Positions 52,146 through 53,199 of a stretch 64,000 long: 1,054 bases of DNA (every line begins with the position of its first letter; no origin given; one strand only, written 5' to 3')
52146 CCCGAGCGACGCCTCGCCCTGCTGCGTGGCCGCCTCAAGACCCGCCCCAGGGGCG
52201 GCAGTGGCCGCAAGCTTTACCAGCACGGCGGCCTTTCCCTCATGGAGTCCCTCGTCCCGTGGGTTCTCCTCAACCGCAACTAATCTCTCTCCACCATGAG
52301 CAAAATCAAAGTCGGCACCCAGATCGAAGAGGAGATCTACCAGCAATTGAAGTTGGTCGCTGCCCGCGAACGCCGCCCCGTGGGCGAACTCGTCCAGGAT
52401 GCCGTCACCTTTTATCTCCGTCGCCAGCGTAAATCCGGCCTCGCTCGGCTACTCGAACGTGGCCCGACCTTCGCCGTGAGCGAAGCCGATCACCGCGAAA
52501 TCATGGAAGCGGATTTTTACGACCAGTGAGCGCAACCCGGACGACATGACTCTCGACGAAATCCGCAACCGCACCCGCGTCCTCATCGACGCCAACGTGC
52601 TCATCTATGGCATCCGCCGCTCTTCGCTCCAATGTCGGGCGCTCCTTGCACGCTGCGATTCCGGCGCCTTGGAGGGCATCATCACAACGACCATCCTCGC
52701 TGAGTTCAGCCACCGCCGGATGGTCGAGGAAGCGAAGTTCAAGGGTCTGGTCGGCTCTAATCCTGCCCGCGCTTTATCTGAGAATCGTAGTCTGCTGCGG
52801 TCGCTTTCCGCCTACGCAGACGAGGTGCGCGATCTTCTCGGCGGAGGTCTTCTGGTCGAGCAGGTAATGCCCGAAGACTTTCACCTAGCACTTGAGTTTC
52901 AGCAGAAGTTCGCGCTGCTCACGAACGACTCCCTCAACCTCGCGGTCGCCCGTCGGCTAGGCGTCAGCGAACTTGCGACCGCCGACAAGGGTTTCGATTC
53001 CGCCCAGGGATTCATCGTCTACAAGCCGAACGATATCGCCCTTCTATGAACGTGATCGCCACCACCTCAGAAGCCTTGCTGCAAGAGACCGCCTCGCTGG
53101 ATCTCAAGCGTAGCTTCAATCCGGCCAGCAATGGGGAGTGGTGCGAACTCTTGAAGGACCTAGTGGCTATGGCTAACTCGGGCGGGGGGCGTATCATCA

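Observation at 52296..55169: Five-gene cassette (RHH-PIN, AlbA_2/Schlafen-like, ThsB-like TIR, helical unknown) embedded between PglZ and the methyltransferase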

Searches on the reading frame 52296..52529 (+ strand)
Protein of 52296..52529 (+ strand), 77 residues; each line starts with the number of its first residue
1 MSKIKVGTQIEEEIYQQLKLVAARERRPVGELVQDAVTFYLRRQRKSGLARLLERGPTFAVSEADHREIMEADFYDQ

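Call 5: search_protein_families(library=pfam, proteins=[window:52296-52529:+], max_evalue=0.1)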
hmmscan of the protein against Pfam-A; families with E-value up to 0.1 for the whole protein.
window:52296-52529:+ (77 aa): 7 families
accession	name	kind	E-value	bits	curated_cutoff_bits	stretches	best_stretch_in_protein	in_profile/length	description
PF22180.2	RH3_dom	-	0.00085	19.8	27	1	3-46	7-49/66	RH3 domain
PF12651.13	RHH_3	-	0.024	15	21.6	1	3-42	2-41/44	Ribbon-helix-helix domain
PF20605.4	Antitox_RHH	-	0.029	15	27.2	1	14-47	15-48/50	Antitoxin-like ribbon-helix-helix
PF17585.7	Phage_Arf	-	0.033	14.6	27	1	9-29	17-37/47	Accessory recombination function protein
PF01402.27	RHH_1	-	0.04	14.3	20.5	1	10-43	6-39/39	Ribbon-helix-helix protein, copG family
PF07878.17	RHH_5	-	0.074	13.3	26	0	12-43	10-41/43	CopG-like RHH_1 or ribbon-helix-helix domain, RHH_5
PF22513.2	FitA-like_RHH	-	0.086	13.3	27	0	10-27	8-25/39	Antitoxin FitA-like, ribbon-helix-helix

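Call 6: search_protein_families(library=padloc, proteins=[window:52296-52529:+], max_evalue=0.1)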
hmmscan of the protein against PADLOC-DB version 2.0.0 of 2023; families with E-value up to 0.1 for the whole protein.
window:52296-52529:+ (77 aa): 0 families

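Call 8: search_protein_families(library=ncbifam, proteins=[window:52296-52529:+], max_evalue=0.01)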
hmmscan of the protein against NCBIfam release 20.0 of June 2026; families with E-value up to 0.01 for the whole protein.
window:52296-52529:+ (77 aa): 1 family
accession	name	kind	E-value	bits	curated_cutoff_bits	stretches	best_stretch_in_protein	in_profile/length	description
NF052617.1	slr0373_blue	equivalog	8.7e-06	25.7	100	1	2-45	2-45/113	slr0373 family blue light stress response protein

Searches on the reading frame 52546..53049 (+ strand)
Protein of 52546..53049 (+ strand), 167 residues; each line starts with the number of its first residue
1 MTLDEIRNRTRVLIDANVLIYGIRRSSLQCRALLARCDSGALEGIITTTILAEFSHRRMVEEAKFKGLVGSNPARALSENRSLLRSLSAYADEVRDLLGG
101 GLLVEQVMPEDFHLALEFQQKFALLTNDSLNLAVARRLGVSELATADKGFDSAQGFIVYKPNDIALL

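Call 5: search_protein_families(library=pfam, proteins=[window:52546-53049:+], max_evalue=0.1)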
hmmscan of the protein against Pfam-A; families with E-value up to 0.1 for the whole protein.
window:52546-53049:+ (167 aa): 2 families
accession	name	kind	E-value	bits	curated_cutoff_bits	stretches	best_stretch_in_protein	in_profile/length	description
PF01850.27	PIN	-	7e-08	33.5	23.6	1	12-153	1-117/120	PIN domain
PF13470.12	PIN_3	-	0.0003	22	27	1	11-56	1-48/115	PIN domain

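Call 6: search_protein_families(library=padloc, proteins=[window:52546-53049:+], max_evalue=0.1)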
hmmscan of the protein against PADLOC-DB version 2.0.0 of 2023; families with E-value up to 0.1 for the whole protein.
window:52546-53049:+ (167 aa): 0 families

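Call 8: search_protein_families(library=ncbifam, proteins=[window:52546-53049:+], max_evalue=0.01)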
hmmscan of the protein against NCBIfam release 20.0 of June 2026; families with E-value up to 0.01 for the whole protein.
window:52546-53049:+ (167 aa): 1 family
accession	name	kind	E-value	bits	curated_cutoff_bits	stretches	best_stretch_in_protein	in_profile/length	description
TIGR00028.1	Mtu_PIN_fam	subfamily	0.0097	16.1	73.6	0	11-77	2-67/143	TA system VapC family ribonuclease toxin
